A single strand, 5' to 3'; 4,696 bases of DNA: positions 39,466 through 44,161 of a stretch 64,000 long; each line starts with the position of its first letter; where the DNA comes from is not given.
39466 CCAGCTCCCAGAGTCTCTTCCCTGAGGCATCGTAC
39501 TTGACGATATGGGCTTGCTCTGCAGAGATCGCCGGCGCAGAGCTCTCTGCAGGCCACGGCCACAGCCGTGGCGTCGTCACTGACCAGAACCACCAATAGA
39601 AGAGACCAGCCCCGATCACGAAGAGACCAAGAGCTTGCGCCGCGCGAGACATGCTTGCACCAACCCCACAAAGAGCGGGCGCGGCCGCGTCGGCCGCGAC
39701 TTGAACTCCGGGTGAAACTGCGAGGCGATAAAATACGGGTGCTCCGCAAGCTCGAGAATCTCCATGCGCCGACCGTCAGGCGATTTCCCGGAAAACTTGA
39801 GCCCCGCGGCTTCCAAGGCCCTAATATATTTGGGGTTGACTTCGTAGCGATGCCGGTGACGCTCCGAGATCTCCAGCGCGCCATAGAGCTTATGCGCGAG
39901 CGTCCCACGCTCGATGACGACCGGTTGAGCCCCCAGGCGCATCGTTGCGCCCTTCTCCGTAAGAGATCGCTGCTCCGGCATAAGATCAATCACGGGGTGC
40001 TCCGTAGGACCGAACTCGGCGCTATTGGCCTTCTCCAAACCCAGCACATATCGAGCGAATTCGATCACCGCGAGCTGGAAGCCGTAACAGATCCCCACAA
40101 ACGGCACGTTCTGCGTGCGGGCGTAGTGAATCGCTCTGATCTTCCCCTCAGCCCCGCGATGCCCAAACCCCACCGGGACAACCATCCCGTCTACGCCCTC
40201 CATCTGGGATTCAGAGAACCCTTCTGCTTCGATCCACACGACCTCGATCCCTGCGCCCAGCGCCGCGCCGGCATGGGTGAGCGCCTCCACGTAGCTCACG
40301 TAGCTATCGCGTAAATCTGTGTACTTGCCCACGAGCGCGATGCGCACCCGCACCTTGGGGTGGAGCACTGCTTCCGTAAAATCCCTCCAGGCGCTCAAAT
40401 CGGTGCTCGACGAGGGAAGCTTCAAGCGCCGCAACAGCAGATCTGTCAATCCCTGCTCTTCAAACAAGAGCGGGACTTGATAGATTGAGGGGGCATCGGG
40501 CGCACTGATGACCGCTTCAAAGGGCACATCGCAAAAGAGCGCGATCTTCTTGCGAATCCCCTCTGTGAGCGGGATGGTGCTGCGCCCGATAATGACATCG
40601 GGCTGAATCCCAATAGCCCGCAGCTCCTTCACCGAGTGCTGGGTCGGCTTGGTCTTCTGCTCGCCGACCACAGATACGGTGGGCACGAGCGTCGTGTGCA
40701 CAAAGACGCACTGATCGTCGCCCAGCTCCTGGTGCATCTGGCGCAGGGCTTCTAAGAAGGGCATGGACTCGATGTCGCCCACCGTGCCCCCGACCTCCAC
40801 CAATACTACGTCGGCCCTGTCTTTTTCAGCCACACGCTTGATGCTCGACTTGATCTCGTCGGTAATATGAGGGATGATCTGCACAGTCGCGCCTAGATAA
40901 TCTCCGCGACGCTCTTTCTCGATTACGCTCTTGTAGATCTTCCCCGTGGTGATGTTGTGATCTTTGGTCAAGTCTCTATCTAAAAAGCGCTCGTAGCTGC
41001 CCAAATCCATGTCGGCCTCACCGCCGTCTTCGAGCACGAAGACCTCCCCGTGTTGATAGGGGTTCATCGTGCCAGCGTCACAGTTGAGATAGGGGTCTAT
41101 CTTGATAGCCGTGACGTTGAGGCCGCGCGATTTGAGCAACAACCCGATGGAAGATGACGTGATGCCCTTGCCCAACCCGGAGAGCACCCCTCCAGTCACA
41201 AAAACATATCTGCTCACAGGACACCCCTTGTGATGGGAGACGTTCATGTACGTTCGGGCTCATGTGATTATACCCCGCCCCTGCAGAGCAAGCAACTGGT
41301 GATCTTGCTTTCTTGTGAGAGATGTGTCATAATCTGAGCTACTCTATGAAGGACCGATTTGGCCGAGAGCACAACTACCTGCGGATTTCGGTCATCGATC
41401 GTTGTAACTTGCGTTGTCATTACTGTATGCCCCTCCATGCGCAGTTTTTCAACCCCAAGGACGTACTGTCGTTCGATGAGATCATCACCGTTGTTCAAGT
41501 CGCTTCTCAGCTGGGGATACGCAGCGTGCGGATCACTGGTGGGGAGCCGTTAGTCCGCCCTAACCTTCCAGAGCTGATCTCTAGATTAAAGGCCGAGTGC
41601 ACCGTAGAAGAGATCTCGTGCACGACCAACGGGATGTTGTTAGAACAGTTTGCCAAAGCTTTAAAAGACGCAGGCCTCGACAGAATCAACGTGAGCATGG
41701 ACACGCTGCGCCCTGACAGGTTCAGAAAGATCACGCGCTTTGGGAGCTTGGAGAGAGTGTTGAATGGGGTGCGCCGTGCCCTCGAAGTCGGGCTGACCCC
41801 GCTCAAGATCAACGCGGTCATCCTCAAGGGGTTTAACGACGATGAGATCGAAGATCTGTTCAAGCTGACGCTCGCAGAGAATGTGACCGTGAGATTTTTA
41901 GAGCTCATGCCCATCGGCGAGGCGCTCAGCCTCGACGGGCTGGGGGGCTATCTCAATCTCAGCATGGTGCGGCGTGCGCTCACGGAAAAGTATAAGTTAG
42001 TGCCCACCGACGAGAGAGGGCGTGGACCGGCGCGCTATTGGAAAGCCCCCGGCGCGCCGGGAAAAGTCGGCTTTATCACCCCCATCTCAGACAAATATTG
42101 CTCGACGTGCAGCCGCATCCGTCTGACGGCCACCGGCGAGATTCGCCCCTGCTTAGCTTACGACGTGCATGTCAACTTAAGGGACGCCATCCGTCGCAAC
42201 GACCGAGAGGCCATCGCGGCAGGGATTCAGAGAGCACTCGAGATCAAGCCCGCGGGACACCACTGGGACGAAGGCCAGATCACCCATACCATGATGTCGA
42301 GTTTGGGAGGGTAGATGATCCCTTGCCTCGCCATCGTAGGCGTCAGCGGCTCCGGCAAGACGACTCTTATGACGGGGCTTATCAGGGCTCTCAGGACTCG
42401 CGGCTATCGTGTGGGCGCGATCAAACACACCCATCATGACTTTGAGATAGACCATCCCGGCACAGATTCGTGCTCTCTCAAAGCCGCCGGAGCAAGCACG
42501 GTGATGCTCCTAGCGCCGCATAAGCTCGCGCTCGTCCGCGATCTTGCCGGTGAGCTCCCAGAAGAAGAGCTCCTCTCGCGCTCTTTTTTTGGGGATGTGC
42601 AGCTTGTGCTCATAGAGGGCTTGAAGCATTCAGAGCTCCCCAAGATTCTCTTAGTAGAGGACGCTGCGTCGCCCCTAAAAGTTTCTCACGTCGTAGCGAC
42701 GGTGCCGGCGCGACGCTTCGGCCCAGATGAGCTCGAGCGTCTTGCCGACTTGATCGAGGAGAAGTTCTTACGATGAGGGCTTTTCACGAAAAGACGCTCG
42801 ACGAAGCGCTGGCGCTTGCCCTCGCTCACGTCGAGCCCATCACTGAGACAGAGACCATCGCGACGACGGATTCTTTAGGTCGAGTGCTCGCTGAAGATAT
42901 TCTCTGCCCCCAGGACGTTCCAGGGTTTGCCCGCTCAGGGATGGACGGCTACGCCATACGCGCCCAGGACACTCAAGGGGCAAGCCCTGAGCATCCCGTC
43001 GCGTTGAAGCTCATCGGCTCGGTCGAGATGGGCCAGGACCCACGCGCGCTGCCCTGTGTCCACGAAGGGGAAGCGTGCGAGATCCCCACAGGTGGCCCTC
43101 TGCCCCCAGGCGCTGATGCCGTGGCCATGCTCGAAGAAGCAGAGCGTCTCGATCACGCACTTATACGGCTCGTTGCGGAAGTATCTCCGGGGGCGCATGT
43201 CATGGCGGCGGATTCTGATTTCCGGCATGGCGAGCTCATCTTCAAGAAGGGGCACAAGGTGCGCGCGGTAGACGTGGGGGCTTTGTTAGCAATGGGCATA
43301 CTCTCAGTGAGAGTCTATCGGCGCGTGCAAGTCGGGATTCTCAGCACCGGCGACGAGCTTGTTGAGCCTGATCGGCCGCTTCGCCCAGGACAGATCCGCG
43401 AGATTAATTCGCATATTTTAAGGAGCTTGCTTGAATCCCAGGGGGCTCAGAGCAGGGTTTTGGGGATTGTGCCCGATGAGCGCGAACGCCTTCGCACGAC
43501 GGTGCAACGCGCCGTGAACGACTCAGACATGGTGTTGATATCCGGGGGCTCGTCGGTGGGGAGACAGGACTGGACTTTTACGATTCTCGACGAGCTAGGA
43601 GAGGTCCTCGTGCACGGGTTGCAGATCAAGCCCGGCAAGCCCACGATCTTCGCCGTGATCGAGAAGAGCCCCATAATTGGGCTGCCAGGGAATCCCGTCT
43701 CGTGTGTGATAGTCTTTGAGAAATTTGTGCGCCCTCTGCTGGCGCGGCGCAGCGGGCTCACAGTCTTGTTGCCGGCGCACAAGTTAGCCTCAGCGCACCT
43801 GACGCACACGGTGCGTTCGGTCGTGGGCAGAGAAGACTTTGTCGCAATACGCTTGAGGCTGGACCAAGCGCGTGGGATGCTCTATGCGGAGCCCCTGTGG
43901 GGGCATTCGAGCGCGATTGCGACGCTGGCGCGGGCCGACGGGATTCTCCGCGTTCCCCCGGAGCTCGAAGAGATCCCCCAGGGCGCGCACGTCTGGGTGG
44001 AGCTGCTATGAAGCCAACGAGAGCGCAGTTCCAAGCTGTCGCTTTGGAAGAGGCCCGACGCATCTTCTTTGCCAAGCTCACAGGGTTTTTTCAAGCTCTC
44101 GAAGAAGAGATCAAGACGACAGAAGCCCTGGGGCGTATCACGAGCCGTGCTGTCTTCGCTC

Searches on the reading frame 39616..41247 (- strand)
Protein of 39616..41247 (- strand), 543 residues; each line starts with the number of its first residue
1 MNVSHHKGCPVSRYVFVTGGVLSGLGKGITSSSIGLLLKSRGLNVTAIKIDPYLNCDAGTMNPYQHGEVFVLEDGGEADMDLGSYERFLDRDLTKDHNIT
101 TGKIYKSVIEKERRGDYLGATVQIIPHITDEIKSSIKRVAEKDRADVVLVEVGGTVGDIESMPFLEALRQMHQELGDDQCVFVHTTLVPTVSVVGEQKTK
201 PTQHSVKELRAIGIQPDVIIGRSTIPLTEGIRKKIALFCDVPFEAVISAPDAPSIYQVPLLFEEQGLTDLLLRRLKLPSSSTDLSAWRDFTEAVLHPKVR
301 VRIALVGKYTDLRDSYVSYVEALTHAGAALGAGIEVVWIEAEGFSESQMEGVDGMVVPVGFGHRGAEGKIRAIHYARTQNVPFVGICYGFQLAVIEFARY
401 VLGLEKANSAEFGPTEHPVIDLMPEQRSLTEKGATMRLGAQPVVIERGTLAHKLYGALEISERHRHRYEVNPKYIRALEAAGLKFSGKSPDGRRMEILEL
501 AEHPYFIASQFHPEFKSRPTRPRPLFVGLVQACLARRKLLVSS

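Call 56: search_protein_families(library=pfam, proteins=[window:39616-41247:-], max_evalue=0.00001)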
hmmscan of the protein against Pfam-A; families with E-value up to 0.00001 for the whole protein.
window:39616-41247:- (543 aa): 3 families
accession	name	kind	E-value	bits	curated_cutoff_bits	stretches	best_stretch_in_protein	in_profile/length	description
PF06418.20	CTP_synth_N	-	5.1e-128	426.4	26.1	1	13-277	1-265/265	CTP synthase N-terminus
PF00117.34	GATase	-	4.1e-39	134.6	22.8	1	312-531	2-189/190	Glutamine amidotransferase class-I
PF07722.19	Peptidase_C26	-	3.9e-06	27.2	20.5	0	373-514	98-219/219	Peptidase C26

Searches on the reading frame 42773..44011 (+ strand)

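Call 56: search_protein_families(library=pfam, proteins=[window:42773-44011:+], max_evalue=0.00001)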
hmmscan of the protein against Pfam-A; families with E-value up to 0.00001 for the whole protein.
window:42773-44011:+ (412 aa): 3 families
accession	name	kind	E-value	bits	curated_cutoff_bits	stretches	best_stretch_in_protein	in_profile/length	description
PF03453.22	MoeA_N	-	3.8e-42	144.1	30.8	1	8-175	2-160/160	MoeA N-terminal region (domain I and II)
PF00994.29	MoCF_biosynth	-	7.9e-32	110.4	26.6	1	188-324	1-143/144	Probable molybdopterin binding domain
PF03454.20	MoeA_C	-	1e-10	42.1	22.1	1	342-412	3-72/72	MoeA C-terminal region (domain IV)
